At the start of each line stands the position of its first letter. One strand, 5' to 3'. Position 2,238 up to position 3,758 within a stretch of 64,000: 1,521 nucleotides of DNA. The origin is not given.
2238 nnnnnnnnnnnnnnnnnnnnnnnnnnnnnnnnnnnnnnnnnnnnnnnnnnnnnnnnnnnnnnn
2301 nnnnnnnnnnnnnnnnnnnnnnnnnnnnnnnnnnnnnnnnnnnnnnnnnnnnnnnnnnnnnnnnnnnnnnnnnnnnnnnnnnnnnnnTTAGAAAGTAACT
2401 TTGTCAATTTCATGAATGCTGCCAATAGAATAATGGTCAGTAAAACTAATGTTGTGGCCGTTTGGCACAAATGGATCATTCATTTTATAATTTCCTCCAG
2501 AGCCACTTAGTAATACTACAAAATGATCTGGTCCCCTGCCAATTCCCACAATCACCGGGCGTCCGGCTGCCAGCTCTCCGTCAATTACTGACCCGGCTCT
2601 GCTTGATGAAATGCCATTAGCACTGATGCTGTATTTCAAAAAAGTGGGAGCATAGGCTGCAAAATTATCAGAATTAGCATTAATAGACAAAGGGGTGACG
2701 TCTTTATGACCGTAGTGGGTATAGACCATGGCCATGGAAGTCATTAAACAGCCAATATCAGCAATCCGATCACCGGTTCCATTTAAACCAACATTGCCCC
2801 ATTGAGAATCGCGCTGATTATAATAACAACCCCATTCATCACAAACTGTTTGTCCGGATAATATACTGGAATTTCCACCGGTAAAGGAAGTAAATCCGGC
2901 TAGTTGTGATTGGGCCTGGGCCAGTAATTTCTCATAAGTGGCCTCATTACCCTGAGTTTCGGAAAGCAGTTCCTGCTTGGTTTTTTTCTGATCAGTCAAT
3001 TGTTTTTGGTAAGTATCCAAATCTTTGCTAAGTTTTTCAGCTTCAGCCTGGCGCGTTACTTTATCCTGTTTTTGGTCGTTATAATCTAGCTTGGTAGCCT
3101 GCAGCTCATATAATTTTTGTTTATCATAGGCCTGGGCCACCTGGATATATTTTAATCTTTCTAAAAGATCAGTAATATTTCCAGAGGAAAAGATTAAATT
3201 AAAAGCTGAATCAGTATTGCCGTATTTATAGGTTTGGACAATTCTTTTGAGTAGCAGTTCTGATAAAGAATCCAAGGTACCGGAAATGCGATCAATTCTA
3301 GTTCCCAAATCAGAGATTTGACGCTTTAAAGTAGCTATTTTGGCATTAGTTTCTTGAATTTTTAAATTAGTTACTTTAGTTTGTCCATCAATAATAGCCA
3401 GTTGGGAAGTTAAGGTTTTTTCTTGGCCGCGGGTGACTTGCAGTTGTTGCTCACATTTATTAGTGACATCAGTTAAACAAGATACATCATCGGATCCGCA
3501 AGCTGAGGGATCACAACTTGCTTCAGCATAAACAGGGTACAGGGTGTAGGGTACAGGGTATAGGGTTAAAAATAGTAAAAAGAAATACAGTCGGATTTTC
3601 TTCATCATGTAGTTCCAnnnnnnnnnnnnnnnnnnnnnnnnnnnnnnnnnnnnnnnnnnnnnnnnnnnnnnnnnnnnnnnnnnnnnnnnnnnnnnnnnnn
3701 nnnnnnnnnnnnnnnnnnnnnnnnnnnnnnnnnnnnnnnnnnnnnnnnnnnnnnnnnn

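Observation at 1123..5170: FtsEX followed by two paralogous coiled-coil hydrolases with different catalytic heads (CHAP-like and M23)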

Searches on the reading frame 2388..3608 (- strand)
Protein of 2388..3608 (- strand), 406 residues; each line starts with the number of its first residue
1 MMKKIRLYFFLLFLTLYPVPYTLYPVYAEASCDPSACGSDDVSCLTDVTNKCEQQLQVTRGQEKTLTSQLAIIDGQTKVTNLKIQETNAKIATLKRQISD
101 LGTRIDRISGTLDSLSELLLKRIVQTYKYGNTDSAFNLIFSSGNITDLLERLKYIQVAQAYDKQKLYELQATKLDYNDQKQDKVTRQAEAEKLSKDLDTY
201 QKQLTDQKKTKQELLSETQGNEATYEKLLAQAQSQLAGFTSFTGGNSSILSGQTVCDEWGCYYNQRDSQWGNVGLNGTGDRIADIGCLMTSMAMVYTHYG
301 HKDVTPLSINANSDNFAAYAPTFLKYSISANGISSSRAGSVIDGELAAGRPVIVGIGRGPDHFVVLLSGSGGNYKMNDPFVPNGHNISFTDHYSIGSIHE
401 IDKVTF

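Call 3: search_protein_families(library=pfam, proteins=[window:2388-3608:-], max_evalue=0.1)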
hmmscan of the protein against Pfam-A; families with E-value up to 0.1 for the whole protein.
window:2388-3608:- (406 aa): 4 families
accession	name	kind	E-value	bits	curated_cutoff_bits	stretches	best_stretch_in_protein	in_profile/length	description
PF13529.12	Peptidase_C39_2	-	0.00019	22.5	24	1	262-367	5-128/143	Peptidase_C39 like family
PF24568.1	CC_PcsB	-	0.00023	21.4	27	1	116-173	12-69/75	Peptidoglycan hydrolase PcsB, coiled-coil domain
PF00038.26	Filament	-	0.0062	16.6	40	0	43-117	170-245/313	Intermediate filament protein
PF23991.1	DUF7310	-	0.087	13.8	40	0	71-116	11-57/83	Coiled-coil region of unknown function (DUF7310)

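Call 7: search_solved_structures(query=window:2388-3608:-, max_evalue=1, show_alignments=4)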
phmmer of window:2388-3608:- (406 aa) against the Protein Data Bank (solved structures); distinct sequences matched with E-value up to 1: 4.
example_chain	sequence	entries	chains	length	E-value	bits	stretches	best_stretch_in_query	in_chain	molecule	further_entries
2lud_A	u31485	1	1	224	0.086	15.3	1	193-272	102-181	Glycosylphosphatidylinositol-anchored merozoite surface protein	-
2jo7_A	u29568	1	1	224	0.14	14.6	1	193-265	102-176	Glycosylphosphatidylinositol-anchored merozoite surface protein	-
9sob_J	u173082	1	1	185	0.57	12.6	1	147-257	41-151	Nuclear pore complex protein NUP62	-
9sob_J32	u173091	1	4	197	0.86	12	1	147-258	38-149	Nuclear pore complex protein NUP62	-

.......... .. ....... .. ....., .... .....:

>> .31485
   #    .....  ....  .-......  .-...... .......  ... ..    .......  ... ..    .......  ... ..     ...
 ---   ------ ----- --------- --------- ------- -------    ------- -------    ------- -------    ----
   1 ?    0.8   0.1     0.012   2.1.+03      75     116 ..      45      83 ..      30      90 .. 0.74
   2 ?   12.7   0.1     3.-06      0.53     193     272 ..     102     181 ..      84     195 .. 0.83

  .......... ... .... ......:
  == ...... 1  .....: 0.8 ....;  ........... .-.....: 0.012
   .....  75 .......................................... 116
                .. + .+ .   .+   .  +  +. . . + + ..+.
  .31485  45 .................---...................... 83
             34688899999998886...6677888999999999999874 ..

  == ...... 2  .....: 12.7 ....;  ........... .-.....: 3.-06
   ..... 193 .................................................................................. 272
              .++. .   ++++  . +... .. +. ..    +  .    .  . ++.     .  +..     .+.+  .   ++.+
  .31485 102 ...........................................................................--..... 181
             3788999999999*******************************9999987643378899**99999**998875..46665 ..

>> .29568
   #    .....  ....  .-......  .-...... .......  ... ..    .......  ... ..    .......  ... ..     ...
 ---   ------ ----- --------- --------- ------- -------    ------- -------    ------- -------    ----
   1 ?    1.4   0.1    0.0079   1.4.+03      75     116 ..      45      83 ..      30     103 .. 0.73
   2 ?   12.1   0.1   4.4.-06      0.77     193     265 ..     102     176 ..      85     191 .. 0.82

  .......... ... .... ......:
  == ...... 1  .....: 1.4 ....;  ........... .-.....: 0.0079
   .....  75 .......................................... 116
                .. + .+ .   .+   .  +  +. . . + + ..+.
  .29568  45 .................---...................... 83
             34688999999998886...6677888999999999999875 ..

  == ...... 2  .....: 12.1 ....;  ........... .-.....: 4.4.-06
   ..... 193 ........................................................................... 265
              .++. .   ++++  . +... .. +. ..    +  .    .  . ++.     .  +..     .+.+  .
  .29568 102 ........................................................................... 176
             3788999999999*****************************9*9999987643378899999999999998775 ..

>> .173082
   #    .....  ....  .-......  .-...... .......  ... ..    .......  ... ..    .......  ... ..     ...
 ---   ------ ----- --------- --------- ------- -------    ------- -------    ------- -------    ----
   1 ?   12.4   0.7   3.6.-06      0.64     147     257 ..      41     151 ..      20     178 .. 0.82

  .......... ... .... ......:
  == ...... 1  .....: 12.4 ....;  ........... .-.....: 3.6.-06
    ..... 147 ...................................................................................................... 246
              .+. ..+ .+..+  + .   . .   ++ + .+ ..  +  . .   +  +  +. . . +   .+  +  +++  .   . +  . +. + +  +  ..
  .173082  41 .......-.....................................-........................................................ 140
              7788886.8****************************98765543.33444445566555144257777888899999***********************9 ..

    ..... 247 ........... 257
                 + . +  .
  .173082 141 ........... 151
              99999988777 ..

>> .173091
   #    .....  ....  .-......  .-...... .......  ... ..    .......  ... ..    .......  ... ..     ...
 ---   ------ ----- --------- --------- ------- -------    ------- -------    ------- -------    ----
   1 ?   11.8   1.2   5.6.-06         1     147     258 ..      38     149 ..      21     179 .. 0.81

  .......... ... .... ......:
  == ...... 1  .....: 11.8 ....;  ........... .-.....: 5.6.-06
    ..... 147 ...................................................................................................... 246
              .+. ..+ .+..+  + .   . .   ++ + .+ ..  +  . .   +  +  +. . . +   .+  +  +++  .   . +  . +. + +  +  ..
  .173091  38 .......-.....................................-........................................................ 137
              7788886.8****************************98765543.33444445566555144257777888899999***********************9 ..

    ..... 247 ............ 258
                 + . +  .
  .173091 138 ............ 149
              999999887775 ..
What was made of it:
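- Tried and rejected: Nothing meaningful was found (call 7).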

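Call 11: find_homologous_proteins(query=window:2388-3608:-)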
Query window:2388-3608:- (406 aa): 1768 proteins with E <= 0.001 among 8000 candidates; the best 120 are listed.
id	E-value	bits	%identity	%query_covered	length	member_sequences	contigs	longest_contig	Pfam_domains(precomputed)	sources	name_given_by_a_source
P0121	9.6e-270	912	100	100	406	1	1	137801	-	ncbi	-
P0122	1.3e-197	675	78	94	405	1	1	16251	PF24568.2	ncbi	-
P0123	1.3e-186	639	69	99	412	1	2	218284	-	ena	-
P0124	4.8e-186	637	72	97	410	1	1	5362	-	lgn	-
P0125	7.5e-157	541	61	100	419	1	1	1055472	PF13529.14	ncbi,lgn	-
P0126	1.6e-152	526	64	100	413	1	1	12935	-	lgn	-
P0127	2.0e-151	523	61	100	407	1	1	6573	PF13529.14,PF24568.2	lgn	-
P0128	1.9e-144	500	60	99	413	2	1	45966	PF24161.2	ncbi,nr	ncbi:hypothetical protein M1563_02980 [Patescibacteria group bacterium]|nr:hypothetical protein [Pat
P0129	1.2e-143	497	60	94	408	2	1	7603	PF24568.2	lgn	-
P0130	6.6e-139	481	57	99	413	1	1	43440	PF13529.14,PF24568.2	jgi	jgi:peptidoglycan hydrolase CwlO-like protein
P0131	9.6e-139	481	59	97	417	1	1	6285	PF24568.2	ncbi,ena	-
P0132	1.5e-137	477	58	97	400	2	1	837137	PF13529.14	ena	-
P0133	7.9e-136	471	58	94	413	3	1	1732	PF13529.14,PF24568.2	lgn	-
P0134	5.1e-134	465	56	100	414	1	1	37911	PF24568.2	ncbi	-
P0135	1.9e-125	437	62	85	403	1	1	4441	PF24568.2,PF24161.2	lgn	-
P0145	1.1e-120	422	49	100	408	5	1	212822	PF11932.14,PF13529.14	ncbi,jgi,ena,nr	ncbi:MAG: hypothetical protein COY68_04555 [Candidatus Levybacteria bacterium CG_4_10_14_0_8_um_filt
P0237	1.1e-113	398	49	90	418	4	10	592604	-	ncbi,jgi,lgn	-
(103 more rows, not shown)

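Call 23: find_encoding_contigs(protein=P0145, flank=6000, max_places=1)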
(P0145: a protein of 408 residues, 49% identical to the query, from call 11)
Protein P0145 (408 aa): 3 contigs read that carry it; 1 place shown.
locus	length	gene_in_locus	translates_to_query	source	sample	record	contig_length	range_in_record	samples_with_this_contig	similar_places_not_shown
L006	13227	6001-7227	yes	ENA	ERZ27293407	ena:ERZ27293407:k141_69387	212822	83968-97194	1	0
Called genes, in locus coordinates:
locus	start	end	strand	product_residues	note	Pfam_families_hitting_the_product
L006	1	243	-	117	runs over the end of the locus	-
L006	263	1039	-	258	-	PF02673:BacA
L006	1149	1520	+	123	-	PF17561:TssO (weak)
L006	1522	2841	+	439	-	PF01566:Nramp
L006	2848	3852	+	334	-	PF03462:PCRF, PF00472:RF-1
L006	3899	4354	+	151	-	-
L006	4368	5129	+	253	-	PF00005:ABC_tran, PF13401:AAA_22 (faint)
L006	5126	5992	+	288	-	PF18075:FtsX_ECD, PF02687:FtsX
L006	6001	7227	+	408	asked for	PF11932:DUF3450 (weak), PF13529:Peptidase_C39_2 (weak)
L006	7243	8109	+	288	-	PF00932:LTD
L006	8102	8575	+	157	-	PF02367:TsaE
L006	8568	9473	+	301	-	PF01300:Sua5_yciO_yrdC, PF00814:TsaD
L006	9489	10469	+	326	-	PF00188:CAP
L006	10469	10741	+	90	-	PF18900:DUF5656 (faint)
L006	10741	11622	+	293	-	PF00535:Glycos_transf_2, PF10111:Glyco_tranf_2_2, PF13641:Glyco_tranf_2_3, PF13632:Glyco_trans_2_3 (weak), PF02709:Glyco_transf_7C (weak)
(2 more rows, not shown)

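Call 24: find_encoding_contigs(protein=P0237, flank=6000, max_places=1)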
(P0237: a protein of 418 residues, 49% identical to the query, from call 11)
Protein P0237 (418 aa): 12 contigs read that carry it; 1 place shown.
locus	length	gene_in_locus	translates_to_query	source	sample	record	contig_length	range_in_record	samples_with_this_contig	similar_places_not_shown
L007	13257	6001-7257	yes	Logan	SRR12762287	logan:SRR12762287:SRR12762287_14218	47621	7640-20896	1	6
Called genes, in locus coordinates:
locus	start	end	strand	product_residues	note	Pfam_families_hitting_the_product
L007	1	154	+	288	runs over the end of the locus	-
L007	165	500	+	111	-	-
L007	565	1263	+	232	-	PF13624:SurA_N_3 (faint)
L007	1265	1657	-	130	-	-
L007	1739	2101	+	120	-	PF03819:MazG (faint), PF12643:MazG-like (weak)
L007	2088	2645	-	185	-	PF03167:UDG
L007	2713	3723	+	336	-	PF03462:PCRF, PF00472:RF-1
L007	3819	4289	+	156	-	-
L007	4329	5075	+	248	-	PF00005:ABC_tran, PF02463:SMC_N (faint), PF13304:AAA_21 (faint)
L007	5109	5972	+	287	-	PF18075:FtsX_ECD, PF02687:FtsX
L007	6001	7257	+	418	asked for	-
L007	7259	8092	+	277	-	-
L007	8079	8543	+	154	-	PF02367:TsaE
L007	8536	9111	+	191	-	PF01300:Sua5_yciO_yrdC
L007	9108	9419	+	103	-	PF00814:TsaD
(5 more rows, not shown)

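Call 25: find_encoding_contigs(protein=P0132, flank=6000, max_places=1)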
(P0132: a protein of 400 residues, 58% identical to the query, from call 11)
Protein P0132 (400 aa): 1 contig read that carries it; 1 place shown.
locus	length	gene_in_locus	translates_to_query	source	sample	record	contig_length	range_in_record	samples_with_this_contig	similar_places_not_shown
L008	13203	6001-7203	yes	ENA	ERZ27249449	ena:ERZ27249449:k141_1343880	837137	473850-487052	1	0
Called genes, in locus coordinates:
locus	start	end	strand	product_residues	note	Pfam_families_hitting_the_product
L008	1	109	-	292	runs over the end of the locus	PF01370:Epimerase, PF04321:RmlD_sub_bind, PF16363:GDP_Man_Dehyd (weak)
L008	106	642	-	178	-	PF00908:dTDP_sugar_isom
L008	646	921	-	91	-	-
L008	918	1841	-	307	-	PF00188:CAP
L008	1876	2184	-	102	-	PF00814:TsaD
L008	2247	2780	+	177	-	-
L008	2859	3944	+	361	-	PF03462:PCRF, PF00472:RF-1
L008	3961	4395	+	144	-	-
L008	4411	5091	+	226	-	PF03193:RsgA_GTPase (faint), PF13191:AAA_16 (weak), PF00005:ABC_tran, PF13304:AAA_21 (faint)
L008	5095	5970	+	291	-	PF18075:FtsX_ECD, PF02687:FtsX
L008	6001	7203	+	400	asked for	PF13529:Peptidase_C39_2 (faint)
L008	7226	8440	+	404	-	PF24568:CC_PcsB (weak), PF01551:Peptidase_M23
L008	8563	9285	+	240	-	-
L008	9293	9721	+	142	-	PF02367:TsaE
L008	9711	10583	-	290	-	-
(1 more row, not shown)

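Call 31: predict_structure(alignment_id=A4)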
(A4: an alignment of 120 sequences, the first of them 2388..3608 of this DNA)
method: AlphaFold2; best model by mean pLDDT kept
length: 406 residues; sequences in the alignment: 120
mean_pLDDT: 90.6   pTM: 0.76
mean pLDDT of the five models: 90.6, 89.8, 87.3, 87.2, 86.4
residues with pLDDT >= 90: 301; 70-90: 63; 50-70: 41; < 50: 1
segments of 3 or more residues with pLDDT < 50: none
pLDDT, mean of each block of 10 residues (from residue 1): 78 68 57 89 95 92 91 96 97 98 95 86 73 53 64 75 87 91 98 98 96 96 96 95 96 97 98 97 98 98 98 96 97 98 98 94 98 98 98 97 98
secondary structure, 60 per line:
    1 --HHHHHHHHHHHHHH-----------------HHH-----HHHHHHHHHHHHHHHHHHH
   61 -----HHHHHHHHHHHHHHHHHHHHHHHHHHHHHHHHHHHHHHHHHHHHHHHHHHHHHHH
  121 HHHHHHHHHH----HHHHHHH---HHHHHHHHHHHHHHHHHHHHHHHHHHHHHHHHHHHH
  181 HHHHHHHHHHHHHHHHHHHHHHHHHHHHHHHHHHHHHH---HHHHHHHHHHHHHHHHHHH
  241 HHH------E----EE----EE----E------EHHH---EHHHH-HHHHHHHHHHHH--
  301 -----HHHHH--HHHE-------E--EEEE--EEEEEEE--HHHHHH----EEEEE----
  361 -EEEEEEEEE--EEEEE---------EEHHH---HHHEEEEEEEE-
elements in order: H3-16 H42-60 H66-130 H135-141 H145-218 H222-243 H282-285 H287-298 H306-310 E327-330 E333-339 H342-347 E352-356 E362-370 E373-377 E398-405
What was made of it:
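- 2880..3485 (-): ORF-C coiled-coil hairpin (aa 42-243). The AF2 model (pLDDT 90.6, pTM 0.76) has helices 42-60, 66-130, 145-218 and 222-243 (call 31).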

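Call 36: fold_search(model_id=the predicted structure, library=pdb)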
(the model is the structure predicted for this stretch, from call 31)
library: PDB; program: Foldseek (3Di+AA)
matches with E <= 10: 621; with E <= 0.001: 2
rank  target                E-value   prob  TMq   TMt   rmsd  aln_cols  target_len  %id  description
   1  4cgk_A                4.8e-04  0.99  0.26  0.29  34.5       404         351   13  Crystal structure of the essential protein PcsB from Streptococcus pneumoniae (released 2014-05-21)
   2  4cgk_B                8.5e-04  0.99  0.28  0.32  35.1       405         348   14  Crystal structure of the essential protein PcsB from Streptococcus pneumoniae (released 2014-05-21)
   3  8idc_E                1.5e-03  1.00  0.31  0.41  15.6       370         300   12  Cryo-EM structure of Mycobacterium tuberculosis FtsEX/RipC complex in peptidisc (released 2023-10-04)
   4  8tzl_E                2.6e-03  0.97  0.27  0.31  22.2       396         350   13  Cryo-EM structure of Vibrio cholerae FtsE/FtsX/EnvC complex, full-length (released 2023-12-20)
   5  6tpi_A                5.2e-03  1.00  0.32  0.34  16.0       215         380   16  EnvC bound to the FtsX periplasmic domain (released 2020-11-04)
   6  6ewy                  6.9e-03  0.96  0.17  0.32  16.9       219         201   13  RipA Peptidoglycan hydrolase (Rv1477, Mycobacterium tuberculosis) N-terminal domain (released 2018-05-02)
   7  8i4v_A                1.0e-02  0.85  0.17  0.22  16.9       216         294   13  Cryo-EM structure of 5-subunit Smc5/6 arm region (released 2024-06-26)
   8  7a0g_FFF              1.7e-02  0.99  0.24  0.29  21.0       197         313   12  Structure of the SmhB pore of the tripartite alpha-pore forming toxin, Smh, from Serratia marcescens. (released 2021-03-31)
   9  8i4v_B                2.4e-02  0.99  0.27  0.40  13.0       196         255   14  Cryo-EM structure of 5-subunit Smc5/6 arm region (released 2024-06-26)
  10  8idd_E                3.2e-02  1.00  0.29  0.68   3.2       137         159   18  Cryo-EM structure of Mycobacterium tuberculosis ATP bound FtsEX/RipC complex in peptidisc (released 2023-10-04)
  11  7a0g_DDD              4.2e-02  0.99  0.29  0.36  21.8       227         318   12  Structure of the SmhB pore of the tripartite alpha-pore forming toxin, Smh, from Serratia marcescens. (released 2021-03-31)
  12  7a0g_BBB              4.2e-02  0.98  0.26  0.32  22.6       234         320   13  Structure of the SmhB pore of the tripartite alpha-pore forming toxin, Smh, from Serratia marcescens. (released 2021-03-31)
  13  8aud_B                4.7e-02  0.16  0.15  0.16  22.5       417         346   12  Structure of peptidoglycan hydrolase Cg1735 from Corynebacterium glutamicum, orthorhombic crystal form (released 2023-01-18)
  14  6mpz_B                5.6e-02  0.92  0.18  0.44   6.7       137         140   18  Crystal structure of a double glycine motif protease from AMS/PCAT transporter in complex with the leader peptide (released 2019-02-06)
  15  9hmx_A                5.6e-02  0.72  0.16  0.32  16.4       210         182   13  Structure of SteB-RipA complex from Mycobacterium tuberculosis (released 2025-07-30)
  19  6mpz_D                6.3e-02  0.91  0.18  0.44   6.7       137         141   18  Crystal structure of a double glycine motif protease from AMS/PCAT transporter in complex with the leader peptide (released 2019-02-06)
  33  6mpz_A                1.2e-01  0.85  0.18  0.44   6.7       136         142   18  Crystal structure of a double glycine motif protease from AMS/PCAT transporter in complex with the leader peptide (released 2019-02-06)
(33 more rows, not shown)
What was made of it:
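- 2880..3485 (-): Foldseek's best matches are PcsB 4cgk, Mtb FtsEX/RipC 8idc_E, V. cholerae FtsEX/EnvC 8tzl_E and EnvC-FtsX 6tpi (call 36).
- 2391..2879 (-): ORF-C head (aa 244-406): Peptidase_C39_2, a papain-like fold. The putative triad is Cys287, His362 and Asp378, with a conserved Cys256/Cys261 pair. Foldseek matches the C39 protease 6mpz with probability 0.92 (call 36).
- Closest known: FtsEX-PcsB. Same: The ORF-C model's best PDB matches are PcsB 4cgk and RipC in the FtsEX complex 8idc_E (call 36).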

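Call 52: search_protein_families(library=ncbifam, proteins=[window:2388-3608:-], max_evalue=0.01)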
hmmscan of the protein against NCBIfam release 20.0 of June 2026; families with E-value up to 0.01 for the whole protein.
window:2388-3608:- (406 aa): 3 families
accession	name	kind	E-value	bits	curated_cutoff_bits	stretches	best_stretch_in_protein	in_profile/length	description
NF008644.1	PRK11637.1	equivalog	7.8e-06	25.1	270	1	48-220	13-183/385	murein hydrolase activator EnvC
NF038218.1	IcmG_DotF_IVB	equivalog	0.00086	19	200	1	46-117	116-187/266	type IVB secretion system protein IcmG/DotF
TIGR02169.1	SMC_prok_A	equivalog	0.0014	16.4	729.4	1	50-228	340-902/1165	chromosome segregation protein SMC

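Call 70: fold_search(model_id=the predicted structure, library=viral)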
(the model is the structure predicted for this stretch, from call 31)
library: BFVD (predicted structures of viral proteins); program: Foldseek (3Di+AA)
matches with E <= 10: 624; with E <= 0.001: 0
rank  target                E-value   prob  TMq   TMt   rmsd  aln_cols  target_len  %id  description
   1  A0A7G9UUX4            6.8e-03  0.47  0.19  0.09  26.2       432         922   11  (no name in the UniProt tables at hand)
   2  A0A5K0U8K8            1.0e-02  0.91  0.18  0.22  13.7       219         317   16  Uncharacterized protein [Yasminevirus sp. GU-2018]
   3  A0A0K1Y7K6            3.7e-02  0.94  0.17  0.13  13.7       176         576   10  (no name in the UniProt tables at hand)
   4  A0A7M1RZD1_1          4.1e-02  0.99  0.28  0.10  23.5       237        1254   13  Uncharacterized protein [uncultured phage cr127_1]
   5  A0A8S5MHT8            4.4e-02  0.63  0.18  0.26  20.3       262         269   12  Internal virion protein [Siphoviridae sp. ctvyM23]
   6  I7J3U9                4.6e-02  0.66  0.17  0.08  26.1       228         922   11  Phage tail fibers [Yersinia phage phiR2-01]
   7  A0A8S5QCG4            5.5e-02  0.87  0.23  0.21  14.8       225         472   12  STRUCTURAL MAINTENANCE OF CHROMOSOMES PROTEIN [Siphoviridae sp. ctqBH20]
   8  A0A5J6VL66            5.5e-02  0.72  0.18  0.10  20.4       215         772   14  Uncharacterized protein [Megaviridae environmental sample]
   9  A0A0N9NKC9            6.9e-02  0.82  0.23  0.09  19.4       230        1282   15  (no name in the UniProt tables at hand)
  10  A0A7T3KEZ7            6.9e-02  0.25  0.12  0.10  28.6       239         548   14  Putative recombination endonuclease subunit [Campylobacter phage F358]
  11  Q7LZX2                8.2e-02  0.57  0.13  0.26  19.9       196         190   13  Nonstructural protein NS3 (Fragment) [Palyam virus]
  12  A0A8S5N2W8            8.6e-02  0.51  0.16  0.10  17.2       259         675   15  Chromosome partition protein [Siphoviridae sp. ctv0N24]
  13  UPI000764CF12         1.1e-01  0.28  0.14  0.09  30.6       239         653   17  (no name look-up for this kind of identifier)
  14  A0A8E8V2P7            1.3e-01  0.72  0.21  0.33  23.3       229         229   15  Nonstructural protein NS3 [Mudumu virus]
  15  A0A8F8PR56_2          1.3e-01  0.72  0.23  0.11  15.5       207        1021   18  Myosin II heavy chain [Clandestinovirus]
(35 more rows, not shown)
